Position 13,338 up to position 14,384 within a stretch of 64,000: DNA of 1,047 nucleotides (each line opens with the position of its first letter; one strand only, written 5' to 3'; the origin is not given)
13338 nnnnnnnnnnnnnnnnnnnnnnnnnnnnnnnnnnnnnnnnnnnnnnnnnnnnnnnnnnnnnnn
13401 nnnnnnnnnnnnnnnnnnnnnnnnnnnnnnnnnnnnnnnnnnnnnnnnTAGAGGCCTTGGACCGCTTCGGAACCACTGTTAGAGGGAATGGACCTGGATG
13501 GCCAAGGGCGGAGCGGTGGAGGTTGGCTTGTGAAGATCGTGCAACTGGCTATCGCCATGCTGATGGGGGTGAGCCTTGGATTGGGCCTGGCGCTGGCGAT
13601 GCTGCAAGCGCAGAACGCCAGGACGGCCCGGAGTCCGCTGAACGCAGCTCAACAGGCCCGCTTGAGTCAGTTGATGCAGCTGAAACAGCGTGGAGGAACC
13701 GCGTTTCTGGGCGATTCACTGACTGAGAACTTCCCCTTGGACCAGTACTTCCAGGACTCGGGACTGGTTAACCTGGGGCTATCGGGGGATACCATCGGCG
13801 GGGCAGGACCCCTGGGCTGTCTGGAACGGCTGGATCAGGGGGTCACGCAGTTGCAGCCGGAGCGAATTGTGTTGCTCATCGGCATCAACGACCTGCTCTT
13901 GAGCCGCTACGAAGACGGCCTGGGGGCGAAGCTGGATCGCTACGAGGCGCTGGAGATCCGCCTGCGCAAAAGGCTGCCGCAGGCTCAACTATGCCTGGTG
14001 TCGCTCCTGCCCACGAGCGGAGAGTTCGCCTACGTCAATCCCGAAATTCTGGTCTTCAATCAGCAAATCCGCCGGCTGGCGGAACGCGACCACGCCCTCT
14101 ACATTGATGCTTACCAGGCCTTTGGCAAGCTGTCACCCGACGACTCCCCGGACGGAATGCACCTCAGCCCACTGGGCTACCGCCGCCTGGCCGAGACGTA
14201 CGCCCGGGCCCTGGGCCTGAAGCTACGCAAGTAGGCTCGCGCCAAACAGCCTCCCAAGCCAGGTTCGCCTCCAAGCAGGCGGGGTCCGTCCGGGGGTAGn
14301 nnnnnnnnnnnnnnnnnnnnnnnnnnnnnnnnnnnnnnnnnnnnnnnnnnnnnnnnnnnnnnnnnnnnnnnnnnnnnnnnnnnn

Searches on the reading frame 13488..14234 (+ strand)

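Call 3: search_protein_families(library=pfam, proteins=[window:13488-14234:+], max_evalue=0.01)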
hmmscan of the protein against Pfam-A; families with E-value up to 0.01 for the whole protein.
window:13488-14234:+ (248 aa): 3 families
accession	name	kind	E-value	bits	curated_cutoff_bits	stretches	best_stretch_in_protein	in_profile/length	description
PF13472.12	Lipase_GDSL_2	-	1.8e-19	71.4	32.9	1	73-233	1-178/178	GDSL-like Lipase/Acylhydrolase family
PF00657.28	Lipase_GDSL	-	6.8e-09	36.6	23.6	1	76-236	28-206/208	GDSL-like Lipase/Acylhydrolase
PF17182.10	OSK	-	0.0069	16.1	27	1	96-212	50-155/202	OSK domain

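Call 4: search_protein_families(library=ncbifam, proteins=[window:13488-14234:+], max_evalue=0.01)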
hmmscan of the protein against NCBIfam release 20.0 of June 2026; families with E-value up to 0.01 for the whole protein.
window:13488-14234:+ (248 aa): 0 families
